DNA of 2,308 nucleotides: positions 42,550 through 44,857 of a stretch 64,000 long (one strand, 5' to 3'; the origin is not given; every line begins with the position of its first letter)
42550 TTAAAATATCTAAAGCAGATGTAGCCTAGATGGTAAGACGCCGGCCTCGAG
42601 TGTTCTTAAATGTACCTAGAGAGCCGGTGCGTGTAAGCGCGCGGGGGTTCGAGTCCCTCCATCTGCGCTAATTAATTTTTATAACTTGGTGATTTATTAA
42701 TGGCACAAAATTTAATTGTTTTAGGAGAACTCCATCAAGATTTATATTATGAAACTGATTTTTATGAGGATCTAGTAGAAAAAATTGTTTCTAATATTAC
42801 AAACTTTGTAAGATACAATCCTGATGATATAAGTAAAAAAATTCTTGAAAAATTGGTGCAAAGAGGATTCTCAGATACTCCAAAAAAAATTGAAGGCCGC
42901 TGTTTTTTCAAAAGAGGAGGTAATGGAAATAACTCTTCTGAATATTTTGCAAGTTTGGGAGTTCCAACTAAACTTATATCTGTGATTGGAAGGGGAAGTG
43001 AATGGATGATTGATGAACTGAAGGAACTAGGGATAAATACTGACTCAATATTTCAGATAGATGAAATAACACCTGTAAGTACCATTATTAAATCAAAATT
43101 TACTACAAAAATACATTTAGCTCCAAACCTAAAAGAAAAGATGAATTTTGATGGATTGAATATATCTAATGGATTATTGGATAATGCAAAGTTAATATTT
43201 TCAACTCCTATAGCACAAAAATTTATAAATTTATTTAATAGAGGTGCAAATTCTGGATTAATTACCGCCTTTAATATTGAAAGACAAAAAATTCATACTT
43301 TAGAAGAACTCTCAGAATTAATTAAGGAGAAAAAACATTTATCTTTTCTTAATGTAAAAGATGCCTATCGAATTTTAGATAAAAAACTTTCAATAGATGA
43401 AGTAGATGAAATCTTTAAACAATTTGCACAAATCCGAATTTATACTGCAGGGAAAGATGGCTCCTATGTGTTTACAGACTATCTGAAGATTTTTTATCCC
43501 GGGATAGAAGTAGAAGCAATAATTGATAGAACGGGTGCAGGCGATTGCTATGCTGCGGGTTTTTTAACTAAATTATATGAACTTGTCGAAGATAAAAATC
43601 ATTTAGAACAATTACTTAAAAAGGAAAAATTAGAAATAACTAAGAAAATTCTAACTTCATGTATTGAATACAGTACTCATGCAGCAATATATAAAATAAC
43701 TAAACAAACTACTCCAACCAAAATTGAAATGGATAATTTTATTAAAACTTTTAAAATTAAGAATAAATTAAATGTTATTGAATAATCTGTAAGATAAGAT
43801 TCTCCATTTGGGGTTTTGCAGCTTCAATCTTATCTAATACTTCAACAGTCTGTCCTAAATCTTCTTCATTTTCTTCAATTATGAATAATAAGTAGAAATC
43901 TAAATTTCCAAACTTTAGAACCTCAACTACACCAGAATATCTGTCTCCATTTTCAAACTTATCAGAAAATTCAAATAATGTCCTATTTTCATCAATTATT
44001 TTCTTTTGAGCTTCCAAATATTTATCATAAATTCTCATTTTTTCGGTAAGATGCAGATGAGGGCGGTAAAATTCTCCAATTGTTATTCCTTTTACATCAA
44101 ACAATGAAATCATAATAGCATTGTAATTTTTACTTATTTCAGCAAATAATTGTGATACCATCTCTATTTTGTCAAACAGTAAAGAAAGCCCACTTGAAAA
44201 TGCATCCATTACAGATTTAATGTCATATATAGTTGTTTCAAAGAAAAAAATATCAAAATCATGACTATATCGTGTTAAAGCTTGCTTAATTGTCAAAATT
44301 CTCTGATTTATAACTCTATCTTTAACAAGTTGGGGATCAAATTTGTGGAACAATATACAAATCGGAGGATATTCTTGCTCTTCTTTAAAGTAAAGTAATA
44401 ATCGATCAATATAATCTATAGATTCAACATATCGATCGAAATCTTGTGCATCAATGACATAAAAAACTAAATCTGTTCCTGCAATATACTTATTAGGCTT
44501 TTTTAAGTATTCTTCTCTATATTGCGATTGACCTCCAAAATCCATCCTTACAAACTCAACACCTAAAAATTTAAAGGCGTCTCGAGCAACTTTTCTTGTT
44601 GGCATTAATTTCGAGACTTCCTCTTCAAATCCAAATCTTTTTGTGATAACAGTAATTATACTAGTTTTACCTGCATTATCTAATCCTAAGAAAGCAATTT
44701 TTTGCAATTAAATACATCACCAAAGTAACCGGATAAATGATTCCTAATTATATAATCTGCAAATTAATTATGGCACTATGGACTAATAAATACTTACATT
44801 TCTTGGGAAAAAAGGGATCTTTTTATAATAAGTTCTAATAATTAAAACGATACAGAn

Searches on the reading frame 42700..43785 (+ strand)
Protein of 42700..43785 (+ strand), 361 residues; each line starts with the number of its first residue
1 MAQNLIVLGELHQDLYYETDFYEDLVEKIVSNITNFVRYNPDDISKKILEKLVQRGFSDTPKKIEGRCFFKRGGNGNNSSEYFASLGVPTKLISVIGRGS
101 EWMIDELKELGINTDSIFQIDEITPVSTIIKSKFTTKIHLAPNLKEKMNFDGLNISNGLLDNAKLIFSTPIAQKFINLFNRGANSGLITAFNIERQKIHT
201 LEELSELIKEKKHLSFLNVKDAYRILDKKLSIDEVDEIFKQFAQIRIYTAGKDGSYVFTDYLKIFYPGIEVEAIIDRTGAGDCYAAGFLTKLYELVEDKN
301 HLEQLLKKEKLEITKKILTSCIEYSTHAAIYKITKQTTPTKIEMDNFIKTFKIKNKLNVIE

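Call 3: search_protein_families(library=pfam, proteins=[window:42700-43785:+], max_evalue=0.1)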
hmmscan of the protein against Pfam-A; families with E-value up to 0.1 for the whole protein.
window:42700-43785:+ (361 aa): 2 families
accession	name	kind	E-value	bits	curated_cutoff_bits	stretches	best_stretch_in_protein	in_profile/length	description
PF00294.29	PfkB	-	1.3e-22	81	25.8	1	68-304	31-277/302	pfkB family carbohydrate kinase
PF18679.7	HTH_57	-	0.014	16.1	29.1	1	181-218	35-72/112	ThcOx helix turn helix domain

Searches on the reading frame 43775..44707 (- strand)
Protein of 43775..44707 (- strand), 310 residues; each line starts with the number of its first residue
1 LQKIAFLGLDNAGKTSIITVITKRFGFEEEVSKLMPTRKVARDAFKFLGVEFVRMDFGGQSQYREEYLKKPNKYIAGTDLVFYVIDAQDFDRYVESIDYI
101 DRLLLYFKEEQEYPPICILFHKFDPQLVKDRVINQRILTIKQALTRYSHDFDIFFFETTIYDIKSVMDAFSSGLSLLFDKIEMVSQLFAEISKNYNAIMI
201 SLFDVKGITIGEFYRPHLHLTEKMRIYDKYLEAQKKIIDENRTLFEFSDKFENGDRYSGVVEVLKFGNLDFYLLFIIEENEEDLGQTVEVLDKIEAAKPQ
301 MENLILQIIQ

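Call 3: search_protein_families(library=pfam, proteins=[window:43775-44707:-], max_evalue=0.1)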
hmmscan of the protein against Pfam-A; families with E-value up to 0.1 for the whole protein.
window:43775-44707:- (310 aa): 5 families
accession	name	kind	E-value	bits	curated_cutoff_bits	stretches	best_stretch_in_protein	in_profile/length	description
PF04670.18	Gtr1_RagA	-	1e-22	81.2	22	1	3-209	1-208/232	Gtr1/RagA G protein conserved region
PF00025.27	Arf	-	6.1e-15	55.6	22.3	1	3-130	16-132/174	ADP-ribosylation factor family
PF01926.29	MMR_HSR1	-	1e-07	32.5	21.9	1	3-110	1-102/113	50S ribosome-binding GTPase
PF09439.16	SRPRB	-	4.7e-05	23.3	25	1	3-130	5-126/178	Signal recognition particle receptor beta subunit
PF08477.19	Roc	-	0.0077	16.9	27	1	3-94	1-96/119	Ras of Complex, Roc, domain of DAPkinase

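Call 4: search_protein_families(library=ncbifam, proteins=[window:43775-44707:-], max_evalue=0.1)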
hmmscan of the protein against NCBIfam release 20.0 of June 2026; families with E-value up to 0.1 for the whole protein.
window:43775-44707:- (310 aa): 3 families
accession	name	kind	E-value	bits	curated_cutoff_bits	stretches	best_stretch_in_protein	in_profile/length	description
TIGR00231.1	small_GTP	domain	2.9e-09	36.9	42.5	1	3-91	5-97/164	GTP-binding protein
TIGR03598.1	GTPase_YsxC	equivalog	0.0085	15.8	124.45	1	2-147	19-161/186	ribosome biogenesis GTP-binding protein YihA/YsxC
TIGR02729.1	Obg_CgtA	equivalog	0.017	14.2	280.25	0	73-142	231-300/329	Obg family GTPase CgtA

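Call 20: search_protein_families(library=padloc, proteins=[window:43775-44707:-], max_evalue=0.01)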
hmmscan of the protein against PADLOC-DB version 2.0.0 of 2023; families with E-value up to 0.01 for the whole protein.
window:43775-44707:- (310 aa): 1 family
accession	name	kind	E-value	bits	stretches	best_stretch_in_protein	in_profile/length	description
PDLC03839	LeoA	-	0.00021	18.5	1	3-92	59-147/559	-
